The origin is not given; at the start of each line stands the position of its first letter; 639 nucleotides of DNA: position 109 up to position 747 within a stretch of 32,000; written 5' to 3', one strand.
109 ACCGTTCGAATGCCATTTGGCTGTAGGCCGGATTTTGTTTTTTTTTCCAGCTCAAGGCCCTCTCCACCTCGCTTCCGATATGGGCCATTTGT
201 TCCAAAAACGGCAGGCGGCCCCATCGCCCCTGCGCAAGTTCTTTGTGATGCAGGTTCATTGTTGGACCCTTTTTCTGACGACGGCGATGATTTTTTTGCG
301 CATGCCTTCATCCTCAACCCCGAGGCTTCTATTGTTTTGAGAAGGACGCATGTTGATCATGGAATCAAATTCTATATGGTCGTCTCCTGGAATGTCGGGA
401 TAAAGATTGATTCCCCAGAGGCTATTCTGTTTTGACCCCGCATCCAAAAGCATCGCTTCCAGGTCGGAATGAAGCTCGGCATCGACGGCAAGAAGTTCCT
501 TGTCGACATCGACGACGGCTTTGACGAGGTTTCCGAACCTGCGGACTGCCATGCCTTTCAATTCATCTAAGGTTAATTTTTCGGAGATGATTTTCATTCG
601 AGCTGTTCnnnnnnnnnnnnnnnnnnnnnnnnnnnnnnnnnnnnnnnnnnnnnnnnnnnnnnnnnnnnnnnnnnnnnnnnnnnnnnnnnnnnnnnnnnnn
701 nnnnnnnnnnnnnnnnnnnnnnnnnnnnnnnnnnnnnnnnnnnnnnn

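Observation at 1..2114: Coupled radical-SAM cassette: two HxsD-like small proteins, one SPASM/twitch-like rSAM enzyme, DUF5674 and an unknown protein, with no substrate gene inside it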

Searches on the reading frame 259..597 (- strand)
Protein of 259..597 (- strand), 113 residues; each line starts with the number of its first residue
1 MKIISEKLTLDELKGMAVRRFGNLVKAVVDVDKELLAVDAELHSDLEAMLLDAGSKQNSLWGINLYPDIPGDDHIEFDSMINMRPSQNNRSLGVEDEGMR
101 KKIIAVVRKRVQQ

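Call 4: search_protein_families(library=pfam, proteins=[window:259-597:-], max_evalue=1)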
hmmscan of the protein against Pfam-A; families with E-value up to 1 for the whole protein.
window:259-597:- (113 aa): 1 family
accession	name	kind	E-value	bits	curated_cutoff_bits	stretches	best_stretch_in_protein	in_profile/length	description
PF18924.5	DUF5674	-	2.2e-35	121.4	27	1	3-109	2-108/109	Protein of unknown function (DUF5674)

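Call 5: search_protein_families(library=ncbifam, proteins=[window:259-597:-], max_evalue=1)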
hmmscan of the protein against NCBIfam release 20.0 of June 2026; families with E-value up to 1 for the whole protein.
window:259-597:- (113 aa): 0 families

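Call 35: search_protein_families(library=padloc, proteins=[window:259-597:-], max_evalue=0.01)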
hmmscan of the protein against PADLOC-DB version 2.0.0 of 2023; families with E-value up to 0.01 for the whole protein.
window:259-597:- (113 aa): 0 families

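Call 36: search_protein_families(library=phrogs, proteins=[window:259-597:-], max_evalue=0.01)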
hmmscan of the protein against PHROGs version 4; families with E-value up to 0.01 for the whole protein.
window:259-597:- (113 aa): 0 families

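Call 38: search_solved_structures(query=window:259-597:-, max_evalue=1)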
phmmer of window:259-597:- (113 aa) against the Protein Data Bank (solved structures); distinct sequences matched with E-value up to 1: 0.

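Call 40: find_homologous_proteins(query=window:259-597:-, max_evalue=0.00001)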
Query window:259-597:- (113 aa): 8000 proteins with E <= 0.00001 among 8000 candidates; the best 120 are listed.
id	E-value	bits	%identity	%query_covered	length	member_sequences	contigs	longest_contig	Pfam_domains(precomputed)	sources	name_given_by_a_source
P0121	2.8e-61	222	94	100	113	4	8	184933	PF18924.5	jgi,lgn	-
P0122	5.4e-59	215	90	100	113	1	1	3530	PF18924.5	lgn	-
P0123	1.4e-48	181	74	100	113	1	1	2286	PF18924.5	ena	-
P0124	6.4e-48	179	75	100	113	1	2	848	PF18924.5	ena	-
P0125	6.8e-48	179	76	100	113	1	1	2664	PF18924.5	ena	-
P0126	2.5e-47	177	73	100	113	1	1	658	PF18924.5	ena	-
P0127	2.7e-47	177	75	100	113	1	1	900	PF18924.5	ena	-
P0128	3.3e-47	177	75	100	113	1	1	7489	PF18924.5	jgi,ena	-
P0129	4.3e-47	176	74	100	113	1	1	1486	PF18924.5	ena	-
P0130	4.6e-47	176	73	100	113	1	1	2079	PF18924.5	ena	-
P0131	4.8e-47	176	72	99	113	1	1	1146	PF18924.5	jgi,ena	jgi:hypothetical protein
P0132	4.9e-47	176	76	99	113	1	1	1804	PF18924.5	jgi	-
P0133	5.0e-47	176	74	100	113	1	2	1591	PF18924.5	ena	-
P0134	5.9e-47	176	75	100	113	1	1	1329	PF18924.5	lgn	-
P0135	8.7e-47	175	75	100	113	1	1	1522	PF18924.5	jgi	-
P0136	9.1e-47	175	73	100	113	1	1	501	PF18924.5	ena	-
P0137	9.6e-47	175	73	100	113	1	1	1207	PF18924.5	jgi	-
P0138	1.1e-46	175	73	100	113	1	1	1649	PF18924.5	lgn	-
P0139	1.2e-46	175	74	100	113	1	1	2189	PF18924.5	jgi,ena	-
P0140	1.2e-46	175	73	100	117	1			PF18924.5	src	-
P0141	1.2e-46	175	73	100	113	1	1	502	PF18924.5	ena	-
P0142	1.3e-46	175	74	100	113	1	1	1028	PF18924.5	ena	-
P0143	1.6e-46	175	72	100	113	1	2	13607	PF18924.5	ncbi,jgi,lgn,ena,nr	ncbi:MAG: hypothetical protein AUJ70_02420 [Candidatus Omnitrophica bacterium CG1_02_40_15]|nr:MAG: 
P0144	1.7e-46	175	73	99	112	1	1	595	PF18924.5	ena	-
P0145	1.8e-46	174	74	100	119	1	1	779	PF18924.5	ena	-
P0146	2.1e-46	174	74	100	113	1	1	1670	PF18924.5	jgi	jgi:hypothetical protein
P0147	2.6e-46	174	73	100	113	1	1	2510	PF18924.5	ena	-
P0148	2.6e-46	174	73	100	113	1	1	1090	PF18924.5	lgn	-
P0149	2.8e-46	174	76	98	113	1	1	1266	PF18924.5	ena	-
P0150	2.9e-46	174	73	100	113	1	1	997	PF18924.5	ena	-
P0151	2.9e-46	174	73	100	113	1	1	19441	PF18924.5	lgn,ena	-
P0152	3.1e-46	174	74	99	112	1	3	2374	PF18924.5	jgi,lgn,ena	jgi:hypothetical protein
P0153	3.3e-46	174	71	100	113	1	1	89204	PF18924.5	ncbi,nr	ncbi:MAG: DUF5674 family protein [Candidatus Omnitrophota bacterium]|nr:DUF5674 family protein [Cand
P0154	3.3e-46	174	71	100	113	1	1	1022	PF18924.5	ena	-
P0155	3.5e-46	174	73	100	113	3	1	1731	PF18924.5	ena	-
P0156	3.5e-46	173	73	100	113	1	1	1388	PF18924.5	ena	-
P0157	3.7e-46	173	73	99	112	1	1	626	PF18924.5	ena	-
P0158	3.8e-46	173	72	100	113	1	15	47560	PF18924.5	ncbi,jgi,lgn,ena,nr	ncbi:MAG: hypothetical protein A2Y00_01880 [Omnitrophica WOR_2 bacterium GWF2_43_52]|nr:MAG: hypothe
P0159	3.8e-46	173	72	99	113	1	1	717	PF18924.5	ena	-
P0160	3.9e-46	173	74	99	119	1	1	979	PF18924.5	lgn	-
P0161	4.9e-46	173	73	100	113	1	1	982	PF18924.5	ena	-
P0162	5.0e-46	173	73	100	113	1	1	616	PF18924.5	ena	-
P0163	5.3e-46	173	73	99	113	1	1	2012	PF18924.5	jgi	-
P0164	5.5e-46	173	73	100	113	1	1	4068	PF18924.5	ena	-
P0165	5.6e-46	173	73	100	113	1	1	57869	PF18924.5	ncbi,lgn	-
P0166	5.9e-46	173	75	99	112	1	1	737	PF18924.5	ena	-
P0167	6.0e-46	173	73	100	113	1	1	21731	PF18924.5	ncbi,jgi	ncbi:MAG: DUF5674 family protein [Candidatus Omnitrophota bacterium]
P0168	6.0e-46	173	75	99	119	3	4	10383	PF18924.5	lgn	-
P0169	6.2e-46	173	76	98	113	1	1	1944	PF18924.5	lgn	-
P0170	6.2e-46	173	73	100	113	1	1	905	PF18924.5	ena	-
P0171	6.4e-46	173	72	100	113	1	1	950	PF18924.5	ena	-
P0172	7.1e-46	173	73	100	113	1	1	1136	PF18924.5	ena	-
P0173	8.1e-46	172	72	99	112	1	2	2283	PF18924.5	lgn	-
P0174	8.6e-46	172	72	100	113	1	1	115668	PF18924.5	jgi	jgi:hypothetical protein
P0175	9.6e-46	172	73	100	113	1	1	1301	PF18924.5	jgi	-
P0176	1.0e-45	172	71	100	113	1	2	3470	PF18924.5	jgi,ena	-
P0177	1.0e-45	172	70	100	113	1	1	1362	PF18924.5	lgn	-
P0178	1.2e-45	172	71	100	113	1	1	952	PF18924.5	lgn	-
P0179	1.3e-45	172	73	100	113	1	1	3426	PF18924.5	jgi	-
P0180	1.3e-45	172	73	100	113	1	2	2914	PF18924.5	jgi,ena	-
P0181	1.4e-45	172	70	100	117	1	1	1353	PF18924.5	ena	-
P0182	1.4e-45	172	71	100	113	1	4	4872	PF18924.5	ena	-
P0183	1.5e-45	172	75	98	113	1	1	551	PF18924.5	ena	-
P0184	1.6e-45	171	71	98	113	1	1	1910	PF18924.5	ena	-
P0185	1.6e-45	171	73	100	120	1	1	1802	PF18924.5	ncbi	-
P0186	1.6e-45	171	72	100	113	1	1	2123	PF18924.5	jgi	-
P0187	1.7e-45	171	73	100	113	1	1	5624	PF18924.5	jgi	jgi:hypothetical protein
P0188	1.7e-45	171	69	100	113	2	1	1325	PF18924.5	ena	-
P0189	1.8e-45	171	71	100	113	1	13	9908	PF18924.5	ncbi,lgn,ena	-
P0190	1.8e-45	171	72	100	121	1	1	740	PF18924.5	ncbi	-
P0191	1.9e-45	171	72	100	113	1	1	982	PF18924.5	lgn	-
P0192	1.9e-45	171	73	100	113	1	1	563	PF18924.5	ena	-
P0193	2.0e-45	171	74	100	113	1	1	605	PF18924.5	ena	-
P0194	2.2e-45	171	73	100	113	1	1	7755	PF18924.5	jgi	-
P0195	2.2e-45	171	72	100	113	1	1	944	PF18924.5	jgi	jgi:Protein of unknown function (DUF5674)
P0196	2.3e-45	171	71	100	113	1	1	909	PF18924.5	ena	-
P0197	2.3e-45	171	72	100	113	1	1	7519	PF18924.5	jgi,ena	-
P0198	2.3e-45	171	72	99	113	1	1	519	PF18924.5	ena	-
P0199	2.4e-45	171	73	100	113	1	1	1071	PF18924.5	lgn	-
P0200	2.5e-45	171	72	100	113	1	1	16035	PF18924.5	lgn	-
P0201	2.5e-45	171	69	100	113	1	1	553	PF18924.5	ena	-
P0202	2.7e-45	171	71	98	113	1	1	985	PF18924.5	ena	-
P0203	2.7e-45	171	71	99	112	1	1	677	PF18924.5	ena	-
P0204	2.8e-45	171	73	100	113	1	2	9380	PF18924.5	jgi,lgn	jgi:hypothetical protein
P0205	2.9e-45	171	71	100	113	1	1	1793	PF18924.5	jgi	jgi:hypothetical protein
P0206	2.9e-45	171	73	100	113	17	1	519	PF18924.5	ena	-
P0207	3.1e-45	170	71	100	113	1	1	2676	PF18924.5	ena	-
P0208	3.1e-45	170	73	100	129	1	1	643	PF18924.5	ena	-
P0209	3.3e-45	170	73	99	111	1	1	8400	PF18924.5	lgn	-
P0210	3.3e-45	170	70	100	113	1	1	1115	PF18924.5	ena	-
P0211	3.3e-45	170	71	100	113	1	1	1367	PF18924.5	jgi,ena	-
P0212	3.5e-45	170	72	100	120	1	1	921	PF18924.5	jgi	-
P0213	3.5e-45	170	73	100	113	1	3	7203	PF18924.5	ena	-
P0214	3.5e-45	170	72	100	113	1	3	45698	PF18924.5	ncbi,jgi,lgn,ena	-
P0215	3.9e-45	170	69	100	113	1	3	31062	PF18924.5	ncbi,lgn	-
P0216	3.9e-45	170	72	100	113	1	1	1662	PF18924.5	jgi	jgi:hypothetical protein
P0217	4.4e-45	170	72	99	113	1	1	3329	PF18924.5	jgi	-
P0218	4.7e-45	170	69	100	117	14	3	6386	PF18924.5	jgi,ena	-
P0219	4.7e-45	170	70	100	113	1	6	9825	PF18924.5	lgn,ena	-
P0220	4.8e-45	170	72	100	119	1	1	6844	PF18924.5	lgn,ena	-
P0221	4.8e-45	170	71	100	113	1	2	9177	PF18924.5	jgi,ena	jgi:hypothetical protein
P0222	4.8e-45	170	71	100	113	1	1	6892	PF18924.5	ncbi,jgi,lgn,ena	-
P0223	5.0e-45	170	73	99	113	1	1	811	PF18924.5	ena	-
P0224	5.2e-45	170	73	100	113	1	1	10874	PF18924.5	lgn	-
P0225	5.3e-45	170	70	100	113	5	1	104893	PF18924.5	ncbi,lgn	-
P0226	5.4e-45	170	73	100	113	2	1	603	PF18924.5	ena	-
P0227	5.4e-45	170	70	100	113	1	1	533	PF18924.5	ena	-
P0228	5.4e-45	170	73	100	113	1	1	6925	PF18924.5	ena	-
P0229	5.5e-45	170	70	100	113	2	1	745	PF18924.5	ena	-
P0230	5.5e-45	170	71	100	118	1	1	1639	PF18924.5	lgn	-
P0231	5.6e-45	170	73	98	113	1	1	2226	PF18924.5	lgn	-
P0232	5.6e-45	170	73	98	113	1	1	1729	PF18924.5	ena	-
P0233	5.6e-45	170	75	98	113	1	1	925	PF18924.5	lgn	-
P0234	5.6e-45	170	72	100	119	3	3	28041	PF18924.5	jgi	-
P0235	5.7e-45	170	73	98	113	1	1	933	PF18924.5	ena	-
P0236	5.7e-45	170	70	100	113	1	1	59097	PF18924.5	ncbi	ncbi:DUF5674 family protein [Candidatus Omnitrophota bacterium]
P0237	5.8e-45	170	73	100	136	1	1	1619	PF18924.5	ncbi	-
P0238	6.1e-45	170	69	100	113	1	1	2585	PF18924.5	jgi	jgi:hypothetical protein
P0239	6.1e-45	170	70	100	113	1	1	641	PF18924.5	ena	-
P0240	6.1e-45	170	73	100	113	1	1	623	PF18924.5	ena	-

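Call 41: find_encoding_contigs(protein=P0153, flank=4000, max_places=1)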
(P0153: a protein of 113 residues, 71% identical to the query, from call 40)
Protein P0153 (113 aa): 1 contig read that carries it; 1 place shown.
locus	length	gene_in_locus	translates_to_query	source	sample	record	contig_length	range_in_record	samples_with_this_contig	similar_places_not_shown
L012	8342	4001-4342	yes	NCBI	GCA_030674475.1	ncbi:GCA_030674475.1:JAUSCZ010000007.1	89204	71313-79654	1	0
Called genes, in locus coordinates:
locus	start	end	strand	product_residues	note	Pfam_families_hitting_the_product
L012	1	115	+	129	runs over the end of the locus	PF05168:HEPN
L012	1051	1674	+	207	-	PF08843:AbiEii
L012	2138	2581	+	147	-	PF12837:Fer4_6 (faint), PF13237:Fer4_10, PF12838:Fer4_7 (weak), PF25160:LdpA_Fe-S-bd (weak), PF00037:Fer4 (weak)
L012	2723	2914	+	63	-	-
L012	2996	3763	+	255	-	PF01226:Form_Nir_trans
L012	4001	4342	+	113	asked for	PF18924:DUF5674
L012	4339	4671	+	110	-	-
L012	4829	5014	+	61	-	-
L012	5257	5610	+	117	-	PF02033:RBFA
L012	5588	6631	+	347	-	PF01368:DHH, PF02272:DHHA1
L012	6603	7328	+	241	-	PF01509:TruB_N, PF16198:TruB_C_2 (weak)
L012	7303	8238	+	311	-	PF06574:FAD_syn, PF01467:CTP_transf_like (weak), PF01687:Flavokinase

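Call 42: find_encoding_contigs(protein=P0158, flank=4000, max_places=2)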
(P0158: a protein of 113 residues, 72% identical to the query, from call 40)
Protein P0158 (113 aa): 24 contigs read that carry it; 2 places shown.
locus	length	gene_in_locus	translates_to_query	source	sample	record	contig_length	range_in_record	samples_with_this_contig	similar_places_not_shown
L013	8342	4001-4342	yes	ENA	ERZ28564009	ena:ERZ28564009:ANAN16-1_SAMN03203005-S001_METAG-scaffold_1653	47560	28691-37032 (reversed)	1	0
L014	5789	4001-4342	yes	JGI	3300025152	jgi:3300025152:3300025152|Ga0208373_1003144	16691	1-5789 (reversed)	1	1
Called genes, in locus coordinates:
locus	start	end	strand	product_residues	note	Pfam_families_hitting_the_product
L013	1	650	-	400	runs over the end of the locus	PF01435:Peptidase_M48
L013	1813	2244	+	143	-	-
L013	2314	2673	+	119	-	-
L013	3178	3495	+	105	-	PF06296:RelE (weak)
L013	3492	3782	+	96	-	PF15731:MqsA_antitoxin (weak), PF01381:HTH_3 (weak)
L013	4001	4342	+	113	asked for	PF18924:DUF5674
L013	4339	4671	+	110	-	-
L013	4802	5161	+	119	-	-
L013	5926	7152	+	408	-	PF04851:ResIII, PF00270:DEAD, PF00271:Helicase_C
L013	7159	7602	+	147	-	PF13237:Fer4_10, PF12838:Fer4_7 (weak), PF25160:LdpA_Fe-S-bd (weak), PF00037:Fer4 (weak), PF12837:Fer4_6 (weak)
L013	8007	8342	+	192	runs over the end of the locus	PF00210:Ferritin, PF02915:Rubrerythrin, PF23458:DUF7130 (weak), PF21349:RUBY_RBDX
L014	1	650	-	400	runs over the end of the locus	PF01435:Peptidase_M48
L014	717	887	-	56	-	-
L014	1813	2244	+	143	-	-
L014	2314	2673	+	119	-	-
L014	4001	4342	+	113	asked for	PF18924:DUF5674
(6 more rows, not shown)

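Call 43: find_encoding_contigs(protein=P0225, flank=4000, max_places=1)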
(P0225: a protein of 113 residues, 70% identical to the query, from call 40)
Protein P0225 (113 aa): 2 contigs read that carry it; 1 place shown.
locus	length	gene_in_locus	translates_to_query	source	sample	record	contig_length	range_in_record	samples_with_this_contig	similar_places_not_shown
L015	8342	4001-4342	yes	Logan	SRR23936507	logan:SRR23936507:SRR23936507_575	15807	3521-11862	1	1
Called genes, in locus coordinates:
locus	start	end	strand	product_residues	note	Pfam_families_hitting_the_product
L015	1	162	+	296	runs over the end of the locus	-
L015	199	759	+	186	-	-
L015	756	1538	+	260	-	-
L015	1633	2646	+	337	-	PF04471:Mrr_cat, PF22722:NA-iREase1 (weak)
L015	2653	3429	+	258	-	PF13365:Trypsin_2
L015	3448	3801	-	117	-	PF17762:HTH_ParB, PF08279:HTH_11 (faint)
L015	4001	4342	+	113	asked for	PF18924:DUF5674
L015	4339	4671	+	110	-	-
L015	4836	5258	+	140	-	PF03330:DPBB_1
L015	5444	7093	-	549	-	-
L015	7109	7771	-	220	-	-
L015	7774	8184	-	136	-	PF07963:N_methyl (weak)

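Call 69: search_protein_families(library=pfam, proteins=[L012:4339-4668:+], max_evalue=0.1)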
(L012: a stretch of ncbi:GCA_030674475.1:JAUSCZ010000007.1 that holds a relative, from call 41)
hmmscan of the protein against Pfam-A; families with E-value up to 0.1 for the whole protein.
L012:4339-4668:+ (110 aa): 1 family
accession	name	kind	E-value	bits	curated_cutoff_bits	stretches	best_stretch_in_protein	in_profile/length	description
PF09095.17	AmyA-gluTrfs_C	-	0.054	13.5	22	1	5-66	85-146/284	Alpha-amylase/4-alpha-glucanotransferase, C-terminal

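Call 73: search_solved_structures(query=A7, max_evalue=10)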
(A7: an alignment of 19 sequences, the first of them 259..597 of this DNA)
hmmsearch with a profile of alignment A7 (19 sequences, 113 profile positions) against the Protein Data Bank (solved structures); distinct sequences matched with E-value up to 10: 4.
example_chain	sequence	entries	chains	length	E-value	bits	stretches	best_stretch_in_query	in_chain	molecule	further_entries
7qg9_a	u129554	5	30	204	0.29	14.4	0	58-80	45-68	Distal tail protein | Distal tail protein pb9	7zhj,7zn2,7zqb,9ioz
4jmq_A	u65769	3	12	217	0.34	14.2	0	58-80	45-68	Bacteriophage T5 distal tail protein | Distal tail protein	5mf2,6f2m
8hqz_H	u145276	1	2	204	0.41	13.9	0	57-81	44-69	Distal tail protein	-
28ye_L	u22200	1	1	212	1.6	12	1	23-75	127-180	Large ribosomal subunit protein bL25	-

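Call 94: find_related_loci(query=A7, collection=viral_contigs, flank=3000)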
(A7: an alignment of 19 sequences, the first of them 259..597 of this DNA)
Query A7 (113 aa) in viral_contigs; peptide patterns used: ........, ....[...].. (x = any residue, [..] = any of these).
47 stretches matched a pattern; 1 encode a relative of the query (tblastn E <= 1e-3); 1 distinct loci.
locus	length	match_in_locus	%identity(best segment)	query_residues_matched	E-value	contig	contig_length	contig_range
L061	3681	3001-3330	49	1-109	4e-30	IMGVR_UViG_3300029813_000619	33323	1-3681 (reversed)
